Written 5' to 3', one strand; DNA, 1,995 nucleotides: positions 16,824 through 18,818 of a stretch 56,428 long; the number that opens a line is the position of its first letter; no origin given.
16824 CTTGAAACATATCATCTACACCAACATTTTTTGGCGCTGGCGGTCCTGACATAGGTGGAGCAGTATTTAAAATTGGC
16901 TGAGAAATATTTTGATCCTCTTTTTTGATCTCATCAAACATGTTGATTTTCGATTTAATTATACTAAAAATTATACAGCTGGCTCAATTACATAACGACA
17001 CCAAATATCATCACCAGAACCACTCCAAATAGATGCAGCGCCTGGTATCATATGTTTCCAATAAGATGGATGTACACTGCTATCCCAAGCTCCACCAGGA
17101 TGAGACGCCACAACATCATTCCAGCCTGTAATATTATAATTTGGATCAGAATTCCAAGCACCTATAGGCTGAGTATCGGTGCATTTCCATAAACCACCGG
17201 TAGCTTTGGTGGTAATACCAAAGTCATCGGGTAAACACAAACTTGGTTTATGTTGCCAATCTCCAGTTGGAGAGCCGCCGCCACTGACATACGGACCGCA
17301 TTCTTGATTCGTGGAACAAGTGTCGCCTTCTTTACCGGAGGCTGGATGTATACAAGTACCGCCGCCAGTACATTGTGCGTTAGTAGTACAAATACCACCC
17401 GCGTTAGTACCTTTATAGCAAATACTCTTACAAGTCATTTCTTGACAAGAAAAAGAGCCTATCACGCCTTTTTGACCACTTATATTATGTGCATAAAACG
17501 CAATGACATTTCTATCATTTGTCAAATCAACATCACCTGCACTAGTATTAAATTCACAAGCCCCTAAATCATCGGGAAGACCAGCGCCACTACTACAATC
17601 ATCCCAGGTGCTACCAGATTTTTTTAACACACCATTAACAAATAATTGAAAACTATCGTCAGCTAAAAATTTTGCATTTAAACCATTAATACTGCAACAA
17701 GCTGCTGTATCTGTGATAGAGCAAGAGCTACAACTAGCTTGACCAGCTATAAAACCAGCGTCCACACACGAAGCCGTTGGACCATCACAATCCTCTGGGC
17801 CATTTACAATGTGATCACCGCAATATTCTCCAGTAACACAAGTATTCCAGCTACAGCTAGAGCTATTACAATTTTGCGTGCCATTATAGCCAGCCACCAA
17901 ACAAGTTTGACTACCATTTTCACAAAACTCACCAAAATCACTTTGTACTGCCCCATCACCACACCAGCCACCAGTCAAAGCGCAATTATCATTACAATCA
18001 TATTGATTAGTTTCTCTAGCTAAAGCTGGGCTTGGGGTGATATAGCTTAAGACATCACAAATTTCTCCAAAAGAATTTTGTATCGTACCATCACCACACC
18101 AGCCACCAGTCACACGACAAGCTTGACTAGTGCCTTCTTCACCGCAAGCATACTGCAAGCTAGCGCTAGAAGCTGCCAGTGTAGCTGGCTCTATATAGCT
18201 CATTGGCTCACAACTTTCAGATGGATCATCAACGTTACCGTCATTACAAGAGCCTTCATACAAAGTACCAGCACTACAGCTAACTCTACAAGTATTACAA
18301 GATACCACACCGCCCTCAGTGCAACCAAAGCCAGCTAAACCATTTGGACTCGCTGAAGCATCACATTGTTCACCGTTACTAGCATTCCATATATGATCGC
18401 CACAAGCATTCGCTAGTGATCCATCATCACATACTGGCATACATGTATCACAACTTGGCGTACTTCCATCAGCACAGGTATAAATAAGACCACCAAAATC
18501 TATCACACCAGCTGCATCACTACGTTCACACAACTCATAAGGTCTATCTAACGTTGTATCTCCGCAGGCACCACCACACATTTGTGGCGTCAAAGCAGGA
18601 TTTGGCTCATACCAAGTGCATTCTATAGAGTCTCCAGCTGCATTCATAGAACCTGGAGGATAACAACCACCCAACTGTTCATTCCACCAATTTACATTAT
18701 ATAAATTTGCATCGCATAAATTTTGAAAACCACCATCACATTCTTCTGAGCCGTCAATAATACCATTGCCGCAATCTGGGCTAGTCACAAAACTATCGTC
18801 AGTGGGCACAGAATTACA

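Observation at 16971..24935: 2654-aa protein with an unusual domain chain, anchored by a pilin-like module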

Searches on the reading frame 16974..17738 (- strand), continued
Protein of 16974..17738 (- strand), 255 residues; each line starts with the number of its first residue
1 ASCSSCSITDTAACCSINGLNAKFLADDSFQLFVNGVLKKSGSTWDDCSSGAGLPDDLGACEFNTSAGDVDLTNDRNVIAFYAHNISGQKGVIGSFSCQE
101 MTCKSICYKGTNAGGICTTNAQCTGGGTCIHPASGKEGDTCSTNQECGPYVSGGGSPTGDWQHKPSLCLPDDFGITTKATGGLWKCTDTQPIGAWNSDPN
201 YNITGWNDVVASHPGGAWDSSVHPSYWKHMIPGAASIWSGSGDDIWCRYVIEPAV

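Call 102: search_protein_families(library=pfam, proteins=[P0125, P0129, P0134], max_evalue=1)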
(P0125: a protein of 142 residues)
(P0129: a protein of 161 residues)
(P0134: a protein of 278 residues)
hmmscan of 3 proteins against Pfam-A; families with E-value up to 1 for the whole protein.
P0125 (142 aa): 2 families
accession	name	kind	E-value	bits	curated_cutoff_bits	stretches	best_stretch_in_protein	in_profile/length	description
PF17768.7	RecJ_OB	-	0.24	11.9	27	1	66-98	43-75/107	RecJ OB domain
PF07742.17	BTG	-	0.31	11.2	23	1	74-138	44-107/117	BTG family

P0129 (161 aa): 2 families
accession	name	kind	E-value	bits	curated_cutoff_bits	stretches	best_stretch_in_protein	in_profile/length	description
PF07968.17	Leukocidin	-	0.003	17.9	22.4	1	84-158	44-119/256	Leukocidin/Hemolysin toxin family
PF07691.17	PA14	-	0.015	15.5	24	1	64-99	66-90/147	PA14 domain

P0134 (278 aa): 1 family
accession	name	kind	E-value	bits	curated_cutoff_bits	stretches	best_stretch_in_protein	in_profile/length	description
PF07691.17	PA14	-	0.13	12.5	24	1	129-155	66-90/147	PA14 domain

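Call 113: search_solved_structures(query=A6, max_evalue=0.001, show_alignments=4)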
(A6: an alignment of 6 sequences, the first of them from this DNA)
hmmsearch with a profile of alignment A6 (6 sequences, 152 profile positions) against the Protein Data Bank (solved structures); distinct sequences matched with E-value up to 0.001: 4.
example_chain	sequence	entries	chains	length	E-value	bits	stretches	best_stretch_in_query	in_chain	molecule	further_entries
6t0q_A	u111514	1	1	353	1.1e-17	67.7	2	11-138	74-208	Lectin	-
6t1d_A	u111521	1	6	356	1.1e-17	67.7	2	11-138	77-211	Lectin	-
6kbj_A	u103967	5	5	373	1.3e-17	67.5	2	11-138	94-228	Lectin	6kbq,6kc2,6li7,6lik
3w5m_A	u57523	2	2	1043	2.9e-05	27.3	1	10-112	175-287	Putative rhamnosidase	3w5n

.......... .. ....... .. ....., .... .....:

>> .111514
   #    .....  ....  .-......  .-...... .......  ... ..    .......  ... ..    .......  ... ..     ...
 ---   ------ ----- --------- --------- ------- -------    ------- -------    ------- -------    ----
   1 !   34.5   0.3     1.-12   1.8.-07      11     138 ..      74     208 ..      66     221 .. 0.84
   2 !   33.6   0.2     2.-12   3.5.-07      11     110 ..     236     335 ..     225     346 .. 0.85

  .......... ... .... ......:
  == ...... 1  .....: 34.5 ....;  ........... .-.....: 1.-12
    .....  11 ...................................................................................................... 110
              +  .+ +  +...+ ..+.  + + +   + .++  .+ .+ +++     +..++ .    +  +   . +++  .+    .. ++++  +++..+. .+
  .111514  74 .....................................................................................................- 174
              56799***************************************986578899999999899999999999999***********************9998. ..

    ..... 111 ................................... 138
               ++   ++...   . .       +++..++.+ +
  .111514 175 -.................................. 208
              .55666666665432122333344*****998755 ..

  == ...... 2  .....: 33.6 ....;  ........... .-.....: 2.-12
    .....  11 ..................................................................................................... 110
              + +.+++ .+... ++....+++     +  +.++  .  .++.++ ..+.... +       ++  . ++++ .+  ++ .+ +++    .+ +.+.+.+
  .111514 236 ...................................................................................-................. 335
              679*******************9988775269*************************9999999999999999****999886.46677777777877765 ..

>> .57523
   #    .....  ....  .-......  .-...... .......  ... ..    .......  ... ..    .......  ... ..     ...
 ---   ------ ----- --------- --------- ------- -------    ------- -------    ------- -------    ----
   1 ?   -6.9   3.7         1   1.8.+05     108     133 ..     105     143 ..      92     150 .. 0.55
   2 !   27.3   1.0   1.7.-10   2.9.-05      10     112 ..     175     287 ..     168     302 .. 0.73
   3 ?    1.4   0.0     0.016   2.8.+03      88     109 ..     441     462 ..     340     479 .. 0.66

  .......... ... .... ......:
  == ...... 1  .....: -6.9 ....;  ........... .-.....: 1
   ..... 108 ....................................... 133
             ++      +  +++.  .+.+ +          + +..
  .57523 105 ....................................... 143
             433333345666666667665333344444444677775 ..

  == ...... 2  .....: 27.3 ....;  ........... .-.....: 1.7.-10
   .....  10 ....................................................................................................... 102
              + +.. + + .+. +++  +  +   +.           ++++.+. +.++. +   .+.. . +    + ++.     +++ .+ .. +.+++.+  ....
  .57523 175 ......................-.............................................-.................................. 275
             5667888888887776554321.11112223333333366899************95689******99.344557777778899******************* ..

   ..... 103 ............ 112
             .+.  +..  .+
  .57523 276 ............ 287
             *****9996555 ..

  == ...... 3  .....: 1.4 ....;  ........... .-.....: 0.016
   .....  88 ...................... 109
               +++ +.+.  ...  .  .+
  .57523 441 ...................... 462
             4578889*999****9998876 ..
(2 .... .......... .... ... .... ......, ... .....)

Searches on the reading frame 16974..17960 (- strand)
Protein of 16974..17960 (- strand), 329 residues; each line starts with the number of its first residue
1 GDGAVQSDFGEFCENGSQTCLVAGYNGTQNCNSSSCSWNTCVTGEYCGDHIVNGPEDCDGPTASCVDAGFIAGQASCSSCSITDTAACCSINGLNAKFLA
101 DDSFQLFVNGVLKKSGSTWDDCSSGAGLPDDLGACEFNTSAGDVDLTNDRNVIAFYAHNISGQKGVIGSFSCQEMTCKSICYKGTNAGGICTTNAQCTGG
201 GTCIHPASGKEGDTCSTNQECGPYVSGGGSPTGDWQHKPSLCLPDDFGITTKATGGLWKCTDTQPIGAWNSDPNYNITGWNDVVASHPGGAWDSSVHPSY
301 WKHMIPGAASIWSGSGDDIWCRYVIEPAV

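Call 10: search_protein_families(library=ncbifam, proteins=[window:16974-17960:-], max_evalue=5)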
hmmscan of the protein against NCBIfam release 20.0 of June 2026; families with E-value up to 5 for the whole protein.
window:16974-17960:- (329 aa): 0 families

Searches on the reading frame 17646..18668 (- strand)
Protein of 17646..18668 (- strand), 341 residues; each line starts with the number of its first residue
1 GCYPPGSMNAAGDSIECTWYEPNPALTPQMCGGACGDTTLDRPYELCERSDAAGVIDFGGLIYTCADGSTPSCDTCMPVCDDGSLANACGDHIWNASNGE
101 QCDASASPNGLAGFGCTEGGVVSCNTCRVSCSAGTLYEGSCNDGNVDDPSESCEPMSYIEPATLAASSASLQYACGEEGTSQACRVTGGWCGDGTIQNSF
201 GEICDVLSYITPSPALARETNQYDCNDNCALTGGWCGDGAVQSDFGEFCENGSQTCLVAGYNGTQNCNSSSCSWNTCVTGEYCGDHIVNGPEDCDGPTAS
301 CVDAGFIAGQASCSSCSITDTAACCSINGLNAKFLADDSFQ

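Call 8: search_protein_families(library=pfam, proteins=[window:17646-18668:-], max_evalue=5)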
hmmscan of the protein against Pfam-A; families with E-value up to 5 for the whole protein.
seq(341 aa): 0 families

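Call 27: search_solved_structures(query=window:17646-18668:-, max_evalue=10)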
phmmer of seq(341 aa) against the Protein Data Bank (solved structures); distinct sequences matched with E-value up to 10: 0.

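Call 94: search_protein_families(library=pfam, proteins=[window:17646-18668:-], max_evalue=0.1)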
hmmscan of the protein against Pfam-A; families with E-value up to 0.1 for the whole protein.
window:17646-18668:- (341 aa): 0 families
